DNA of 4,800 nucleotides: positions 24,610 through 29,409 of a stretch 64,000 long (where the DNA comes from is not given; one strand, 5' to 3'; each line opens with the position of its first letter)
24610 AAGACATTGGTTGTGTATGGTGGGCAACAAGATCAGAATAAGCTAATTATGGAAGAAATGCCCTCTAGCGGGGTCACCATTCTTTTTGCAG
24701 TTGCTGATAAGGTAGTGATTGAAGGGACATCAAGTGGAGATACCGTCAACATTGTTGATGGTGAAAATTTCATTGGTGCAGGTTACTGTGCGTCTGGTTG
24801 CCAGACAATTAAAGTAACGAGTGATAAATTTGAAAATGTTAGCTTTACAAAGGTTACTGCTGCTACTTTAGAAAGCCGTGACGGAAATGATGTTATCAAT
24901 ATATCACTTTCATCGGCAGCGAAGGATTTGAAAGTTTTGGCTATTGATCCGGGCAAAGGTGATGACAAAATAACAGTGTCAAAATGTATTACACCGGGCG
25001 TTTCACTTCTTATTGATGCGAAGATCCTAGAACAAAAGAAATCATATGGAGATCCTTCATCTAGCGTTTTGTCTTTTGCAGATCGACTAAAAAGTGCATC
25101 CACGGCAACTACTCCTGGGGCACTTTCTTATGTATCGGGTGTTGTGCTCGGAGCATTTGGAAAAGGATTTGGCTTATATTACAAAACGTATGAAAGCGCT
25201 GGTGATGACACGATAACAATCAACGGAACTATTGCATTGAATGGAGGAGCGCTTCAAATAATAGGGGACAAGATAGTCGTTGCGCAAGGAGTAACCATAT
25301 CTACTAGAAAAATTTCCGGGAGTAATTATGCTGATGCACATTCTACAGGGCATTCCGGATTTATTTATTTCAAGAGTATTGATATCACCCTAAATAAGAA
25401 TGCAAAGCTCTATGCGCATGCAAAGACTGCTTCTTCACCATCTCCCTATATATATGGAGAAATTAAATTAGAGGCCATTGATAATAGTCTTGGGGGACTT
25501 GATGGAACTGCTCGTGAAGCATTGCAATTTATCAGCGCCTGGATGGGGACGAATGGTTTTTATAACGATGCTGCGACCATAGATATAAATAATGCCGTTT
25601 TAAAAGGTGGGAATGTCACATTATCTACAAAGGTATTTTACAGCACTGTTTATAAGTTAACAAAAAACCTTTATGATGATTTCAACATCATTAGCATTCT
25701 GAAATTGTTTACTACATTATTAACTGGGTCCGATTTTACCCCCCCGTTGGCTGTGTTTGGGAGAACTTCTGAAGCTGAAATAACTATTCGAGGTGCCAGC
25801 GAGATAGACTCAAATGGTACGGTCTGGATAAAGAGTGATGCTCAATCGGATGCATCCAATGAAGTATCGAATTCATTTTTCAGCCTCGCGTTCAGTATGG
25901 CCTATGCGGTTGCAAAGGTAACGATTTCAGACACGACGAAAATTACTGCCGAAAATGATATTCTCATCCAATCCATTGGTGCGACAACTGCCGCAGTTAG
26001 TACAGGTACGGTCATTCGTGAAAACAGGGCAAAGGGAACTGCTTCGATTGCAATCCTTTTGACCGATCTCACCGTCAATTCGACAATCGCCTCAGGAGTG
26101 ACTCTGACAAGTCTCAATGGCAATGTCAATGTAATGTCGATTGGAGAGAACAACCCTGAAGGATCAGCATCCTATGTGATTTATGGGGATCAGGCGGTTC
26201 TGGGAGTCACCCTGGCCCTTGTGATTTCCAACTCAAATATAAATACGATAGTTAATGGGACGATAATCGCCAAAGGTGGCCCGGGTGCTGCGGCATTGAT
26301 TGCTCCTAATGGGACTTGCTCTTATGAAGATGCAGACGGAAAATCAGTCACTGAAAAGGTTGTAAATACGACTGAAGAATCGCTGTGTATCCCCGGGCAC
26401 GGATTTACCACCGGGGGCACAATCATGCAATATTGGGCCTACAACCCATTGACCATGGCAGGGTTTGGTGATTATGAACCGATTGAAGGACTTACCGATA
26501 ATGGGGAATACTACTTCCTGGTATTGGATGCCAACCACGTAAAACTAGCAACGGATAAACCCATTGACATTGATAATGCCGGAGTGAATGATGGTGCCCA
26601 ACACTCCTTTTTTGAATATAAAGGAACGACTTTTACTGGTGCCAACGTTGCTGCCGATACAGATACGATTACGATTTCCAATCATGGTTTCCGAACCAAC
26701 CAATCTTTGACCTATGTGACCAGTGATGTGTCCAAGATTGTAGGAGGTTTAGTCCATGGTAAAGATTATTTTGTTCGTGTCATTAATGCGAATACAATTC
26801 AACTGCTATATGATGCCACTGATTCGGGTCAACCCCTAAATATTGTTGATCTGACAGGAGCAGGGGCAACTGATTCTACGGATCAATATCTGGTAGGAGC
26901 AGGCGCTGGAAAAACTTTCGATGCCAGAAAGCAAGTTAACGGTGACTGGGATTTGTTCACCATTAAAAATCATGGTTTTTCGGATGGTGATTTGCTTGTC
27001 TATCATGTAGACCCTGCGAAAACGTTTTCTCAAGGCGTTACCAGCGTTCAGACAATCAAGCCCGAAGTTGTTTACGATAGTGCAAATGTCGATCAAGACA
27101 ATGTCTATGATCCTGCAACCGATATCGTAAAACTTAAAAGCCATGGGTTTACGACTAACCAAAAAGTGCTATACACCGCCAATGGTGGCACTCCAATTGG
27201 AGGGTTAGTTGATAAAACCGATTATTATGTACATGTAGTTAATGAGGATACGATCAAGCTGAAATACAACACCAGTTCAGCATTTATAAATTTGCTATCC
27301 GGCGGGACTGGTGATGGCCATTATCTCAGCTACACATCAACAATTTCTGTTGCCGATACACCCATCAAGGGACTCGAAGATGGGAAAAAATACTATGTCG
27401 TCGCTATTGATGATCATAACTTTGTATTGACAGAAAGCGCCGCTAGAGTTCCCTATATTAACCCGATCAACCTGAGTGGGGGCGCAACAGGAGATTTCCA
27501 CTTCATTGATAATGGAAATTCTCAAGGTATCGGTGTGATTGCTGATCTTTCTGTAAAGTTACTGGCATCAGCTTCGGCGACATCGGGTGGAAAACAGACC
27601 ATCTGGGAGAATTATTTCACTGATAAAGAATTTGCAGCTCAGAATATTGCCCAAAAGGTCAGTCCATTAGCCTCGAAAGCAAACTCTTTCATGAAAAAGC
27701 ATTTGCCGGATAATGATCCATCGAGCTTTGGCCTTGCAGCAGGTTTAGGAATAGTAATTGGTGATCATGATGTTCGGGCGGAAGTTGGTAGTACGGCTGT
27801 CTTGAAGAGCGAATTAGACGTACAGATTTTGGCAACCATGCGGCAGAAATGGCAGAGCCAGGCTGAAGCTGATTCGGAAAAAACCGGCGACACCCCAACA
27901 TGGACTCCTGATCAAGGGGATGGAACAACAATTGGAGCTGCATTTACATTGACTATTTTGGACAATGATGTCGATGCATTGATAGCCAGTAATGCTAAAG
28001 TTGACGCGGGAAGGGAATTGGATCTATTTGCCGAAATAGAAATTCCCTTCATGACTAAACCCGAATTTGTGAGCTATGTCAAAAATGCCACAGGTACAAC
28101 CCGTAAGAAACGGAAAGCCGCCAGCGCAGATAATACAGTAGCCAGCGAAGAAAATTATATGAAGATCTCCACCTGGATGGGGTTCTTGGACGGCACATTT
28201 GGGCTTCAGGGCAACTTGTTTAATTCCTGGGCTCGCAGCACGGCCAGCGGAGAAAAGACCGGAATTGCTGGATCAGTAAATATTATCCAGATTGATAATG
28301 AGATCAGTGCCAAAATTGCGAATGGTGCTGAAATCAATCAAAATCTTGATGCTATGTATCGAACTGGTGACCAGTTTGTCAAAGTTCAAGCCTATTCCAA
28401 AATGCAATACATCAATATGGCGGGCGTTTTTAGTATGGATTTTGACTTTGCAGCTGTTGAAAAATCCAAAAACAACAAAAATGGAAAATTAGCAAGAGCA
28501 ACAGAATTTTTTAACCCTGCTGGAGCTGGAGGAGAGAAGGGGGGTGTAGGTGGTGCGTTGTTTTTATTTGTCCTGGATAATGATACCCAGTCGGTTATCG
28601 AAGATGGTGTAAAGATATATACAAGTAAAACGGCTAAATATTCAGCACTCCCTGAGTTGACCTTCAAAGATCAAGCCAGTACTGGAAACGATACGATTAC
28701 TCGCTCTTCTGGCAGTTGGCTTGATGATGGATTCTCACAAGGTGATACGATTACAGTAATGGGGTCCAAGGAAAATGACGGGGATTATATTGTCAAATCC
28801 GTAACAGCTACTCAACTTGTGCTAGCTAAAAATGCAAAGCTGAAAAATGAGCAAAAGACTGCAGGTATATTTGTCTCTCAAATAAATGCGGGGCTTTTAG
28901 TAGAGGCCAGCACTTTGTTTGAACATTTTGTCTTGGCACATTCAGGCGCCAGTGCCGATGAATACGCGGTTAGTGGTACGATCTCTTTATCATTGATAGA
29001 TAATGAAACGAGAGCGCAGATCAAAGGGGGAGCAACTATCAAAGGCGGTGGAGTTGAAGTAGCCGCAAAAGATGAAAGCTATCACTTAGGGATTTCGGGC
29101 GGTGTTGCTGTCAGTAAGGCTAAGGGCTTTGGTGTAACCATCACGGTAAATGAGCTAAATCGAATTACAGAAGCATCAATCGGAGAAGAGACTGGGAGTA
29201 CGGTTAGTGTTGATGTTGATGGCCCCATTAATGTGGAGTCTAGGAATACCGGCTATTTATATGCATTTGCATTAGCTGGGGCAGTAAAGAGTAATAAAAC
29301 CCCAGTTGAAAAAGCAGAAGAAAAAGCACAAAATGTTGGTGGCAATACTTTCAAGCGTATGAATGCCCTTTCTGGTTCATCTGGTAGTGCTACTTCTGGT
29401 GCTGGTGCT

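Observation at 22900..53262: Single 30.4-kb ORF encoding a 10,120-residue secreted mosaic protein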

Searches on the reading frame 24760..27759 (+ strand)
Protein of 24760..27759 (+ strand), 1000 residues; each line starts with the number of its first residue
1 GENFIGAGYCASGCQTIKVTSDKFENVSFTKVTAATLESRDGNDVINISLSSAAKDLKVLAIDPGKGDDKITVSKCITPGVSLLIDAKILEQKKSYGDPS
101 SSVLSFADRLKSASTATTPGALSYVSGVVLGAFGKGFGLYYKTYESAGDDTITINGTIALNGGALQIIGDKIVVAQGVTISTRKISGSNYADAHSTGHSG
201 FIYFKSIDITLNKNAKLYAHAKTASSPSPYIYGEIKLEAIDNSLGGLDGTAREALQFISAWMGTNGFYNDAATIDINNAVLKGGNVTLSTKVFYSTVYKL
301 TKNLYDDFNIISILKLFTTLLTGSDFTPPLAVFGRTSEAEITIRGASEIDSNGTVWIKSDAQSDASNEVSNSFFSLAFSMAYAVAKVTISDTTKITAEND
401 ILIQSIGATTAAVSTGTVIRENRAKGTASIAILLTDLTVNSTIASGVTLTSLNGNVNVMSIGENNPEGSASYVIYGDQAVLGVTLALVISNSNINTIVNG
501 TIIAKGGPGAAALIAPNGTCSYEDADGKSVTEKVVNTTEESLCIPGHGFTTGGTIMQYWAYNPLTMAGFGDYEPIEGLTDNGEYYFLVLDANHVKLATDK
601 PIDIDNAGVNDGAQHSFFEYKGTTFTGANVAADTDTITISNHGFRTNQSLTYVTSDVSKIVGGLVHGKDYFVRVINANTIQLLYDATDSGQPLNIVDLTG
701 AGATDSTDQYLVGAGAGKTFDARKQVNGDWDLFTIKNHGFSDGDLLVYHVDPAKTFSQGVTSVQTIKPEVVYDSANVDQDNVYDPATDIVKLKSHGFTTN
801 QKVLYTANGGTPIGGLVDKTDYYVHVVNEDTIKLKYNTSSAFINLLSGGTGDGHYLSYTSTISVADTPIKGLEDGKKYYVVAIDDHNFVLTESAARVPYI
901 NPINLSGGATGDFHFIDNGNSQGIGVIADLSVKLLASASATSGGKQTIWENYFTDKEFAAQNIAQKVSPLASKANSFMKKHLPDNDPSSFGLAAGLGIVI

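Call 23: search_protein_families(library=pfam, proteins=[window:24760-27759:+], max_evalue=5)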
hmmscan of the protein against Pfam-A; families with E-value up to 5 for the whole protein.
window:24760-27759:+ (1000 aa): 2 families
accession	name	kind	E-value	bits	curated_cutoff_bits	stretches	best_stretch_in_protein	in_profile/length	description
PF14238.11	DUF4340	-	0.13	12.8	25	1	447-503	51-108/183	Domain of unknown function (DUF4340)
PF22349.1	Fervidolysin_SD2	-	0.52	10.9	26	1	102-180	11-87/113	Fervidolysin, second beta-sandwich domain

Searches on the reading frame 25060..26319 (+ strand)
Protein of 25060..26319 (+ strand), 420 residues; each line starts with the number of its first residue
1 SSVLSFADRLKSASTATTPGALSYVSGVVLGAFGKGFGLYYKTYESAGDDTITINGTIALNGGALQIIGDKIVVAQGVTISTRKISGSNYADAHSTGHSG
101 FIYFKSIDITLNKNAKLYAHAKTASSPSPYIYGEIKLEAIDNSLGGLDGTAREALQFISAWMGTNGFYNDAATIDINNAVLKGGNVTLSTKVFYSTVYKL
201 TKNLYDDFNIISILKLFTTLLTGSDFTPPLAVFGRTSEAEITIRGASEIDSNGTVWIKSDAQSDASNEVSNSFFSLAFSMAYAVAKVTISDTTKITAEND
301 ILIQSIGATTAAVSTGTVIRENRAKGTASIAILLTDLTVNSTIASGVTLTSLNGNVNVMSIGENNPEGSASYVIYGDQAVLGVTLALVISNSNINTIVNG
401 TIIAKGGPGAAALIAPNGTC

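Call 93: search_protein_families(library=pfam, proteins=[window:25060-26319:+], max_evalue=10)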
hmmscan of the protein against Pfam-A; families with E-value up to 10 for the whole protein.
window:25060-26319:+ (420 aa): 3 families
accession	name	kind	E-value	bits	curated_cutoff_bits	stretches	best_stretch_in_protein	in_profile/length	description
PF01488.26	Shikimate_DH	-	0.089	13.3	24.3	1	282-347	59-121/138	Shikimate / quinate 5-dehydrogenase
PF22349.1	Fervidolysin_SD2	-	0.12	13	26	1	7-80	16-87/113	Fervidolysin, second beta-sandwich domain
PF14734.12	DUF4469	-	0.7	10.3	22.6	1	48-119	12-68/101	Domain of unknown function (DUF4469) with IG-like fold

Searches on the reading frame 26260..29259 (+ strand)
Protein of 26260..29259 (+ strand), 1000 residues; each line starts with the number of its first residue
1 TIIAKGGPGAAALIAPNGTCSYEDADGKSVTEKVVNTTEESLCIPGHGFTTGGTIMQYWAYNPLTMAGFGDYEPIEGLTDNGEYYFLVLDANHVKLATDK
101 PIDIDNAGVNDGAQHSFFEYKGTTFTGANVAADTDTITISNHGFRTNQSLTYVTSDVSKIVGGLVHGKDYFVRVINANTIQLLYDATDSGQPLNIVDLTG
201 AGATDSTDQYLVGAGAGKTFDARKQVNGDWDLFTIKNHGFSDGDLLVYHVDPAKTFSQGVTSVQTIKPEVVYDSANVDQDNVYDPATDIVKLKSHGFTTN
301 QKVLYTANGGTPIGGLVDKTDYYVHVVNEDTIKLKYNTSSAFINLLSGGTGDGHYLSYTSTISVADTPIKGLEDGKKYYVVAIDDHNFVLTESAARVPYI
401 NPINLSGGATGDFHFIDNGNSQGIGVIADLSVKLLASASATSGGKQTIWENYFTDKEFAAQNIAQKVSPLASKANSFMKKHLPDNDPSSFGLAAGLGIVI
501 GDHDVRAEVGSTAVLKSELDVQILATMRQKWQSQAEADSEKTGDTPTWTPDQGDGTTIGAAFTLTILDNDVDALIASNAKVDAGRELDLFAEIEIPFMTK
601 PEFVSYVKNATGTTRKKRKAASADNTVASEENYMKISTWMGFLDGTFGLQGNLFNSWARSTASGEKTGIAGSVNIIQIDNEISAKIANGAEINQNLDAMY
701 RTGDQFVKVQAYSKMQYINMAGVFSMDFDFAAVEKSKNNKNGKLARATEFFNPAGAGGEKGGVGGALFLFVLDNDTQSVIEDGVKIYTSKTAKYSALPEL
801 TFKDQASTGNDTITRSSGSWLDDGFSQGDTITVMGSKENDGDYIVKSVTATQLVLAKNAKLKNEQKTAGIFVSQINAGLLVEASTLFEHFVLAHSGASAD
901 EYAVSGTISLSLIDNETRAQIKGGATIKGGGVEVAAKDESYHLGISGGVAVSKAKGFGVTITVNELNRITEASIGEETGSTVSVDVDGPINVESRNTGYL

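Call 6: search_protein_families(library=pfam, proteins=[window:26260-29259:+], max_evalue=0.01)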
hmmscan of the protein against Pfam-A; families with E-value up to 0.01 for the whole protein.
window:26260-29259:+ (1000 aa): 0 families

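Call 75: search_protein_families(library=ncbifam, proteins=[window:26260-29259:+], max_evalue=0.01)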
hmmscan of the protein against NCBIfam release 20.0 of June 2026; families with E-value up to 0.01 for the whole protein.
window:26260-29259:+ (1000 aa): 1 family
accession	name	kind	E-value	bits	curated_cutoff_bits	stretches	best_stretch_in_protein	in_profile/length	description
NF012206.1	LktA_tand_53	repeat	1.5e-18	66.7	50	1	903-952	4-53/53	tandem repeat-containing filamentous protein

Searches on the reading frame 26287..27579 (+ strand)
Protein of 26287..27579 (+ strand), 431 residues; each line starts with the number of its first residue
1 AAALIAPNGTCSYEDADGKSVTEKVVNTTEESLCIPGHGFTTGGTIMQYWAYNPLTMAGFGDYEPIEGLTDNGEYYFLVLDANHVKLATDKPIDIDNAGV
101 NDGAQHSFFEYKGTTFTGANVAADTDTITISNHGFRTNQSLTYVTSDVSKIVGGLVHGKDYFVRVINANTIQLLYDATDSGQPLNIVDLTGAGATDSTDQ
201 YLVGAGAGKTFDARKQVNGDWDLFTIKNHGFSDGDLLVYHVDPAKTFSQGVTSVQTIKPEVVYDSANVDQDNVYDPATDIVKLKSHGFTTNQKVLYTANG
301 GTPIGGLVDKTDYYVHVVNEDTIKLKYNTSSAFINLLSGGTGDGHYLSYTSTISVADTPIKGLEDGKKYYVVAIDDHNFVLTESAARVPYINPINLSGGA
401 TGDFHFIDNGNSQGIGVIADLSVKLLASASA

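Call 37: find_homologous_proteins(query=window:26287-27519:+, max_evalue=0.001)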
Query window:26287-27519:+ (411 aa): 3 proteins with E <= 0.001 among 8000 candidates.
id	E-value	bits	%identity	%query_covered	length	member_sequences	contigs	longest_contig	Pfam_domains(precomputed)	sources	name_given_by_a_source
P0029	1.3e-27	115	29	83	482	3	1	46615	-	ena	-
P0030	1.1e-4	39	27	43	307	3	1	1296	-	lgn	-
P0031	5.6e-4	37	32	23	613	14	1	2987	-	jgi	-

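Call 102: search_protein_families(library=phrogs, proteins=[window:26287-27579:+, P0031, P0029], max_evalue=0.01)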
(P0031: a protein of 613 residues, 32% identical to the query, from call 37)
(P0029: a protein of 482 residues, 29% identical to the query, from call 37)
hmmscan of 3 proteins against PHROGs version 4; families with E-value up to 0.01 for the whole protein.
window:26287-27579:+ (431 aa): 2 families
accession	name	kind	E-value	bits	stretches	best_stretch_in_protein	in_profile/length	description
phrog_2885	-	tail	7.7e-25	86.5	4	249-325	910-986/4179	baseplate wedge subunit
phrog_38233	-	tail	5.3e-07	28.9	0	116-179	272-330/896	tail fiber protein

P0031 (613 aa): 6 families
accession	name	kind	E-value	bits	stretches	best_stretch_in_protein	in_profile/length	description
phrog_5838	-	head and packaging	6.2e-108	363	4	184-286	551-653/1106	virion structural protein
phrog_1645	-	head and packaging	2.5e-34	119.9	3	199-330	176-302/440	virion structural protein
phrog_1980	-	tail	8.2e-10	39.5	1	39-96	5-66/449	tail fiber protein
phrog_2712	-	tail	4.1e-08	33.1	1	40-97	382-440/700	tail fiber protein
phrog_17834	-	unknown function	7.2e-07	29.5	1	40-99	9-72/458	-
phrog_38424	-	unknown function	4.4e-06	26.7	1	40-101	6-68/488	-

P0029 (482 aa): 2 families
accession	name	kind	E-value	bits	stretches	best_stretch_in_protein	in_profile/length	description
phrog_2885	-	tail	6e-28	96.8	5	46-98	938-987/4179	baseplate wedge subunit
phrog_30390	-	unknown function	1.4e-09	38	2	339-407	468-530/766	-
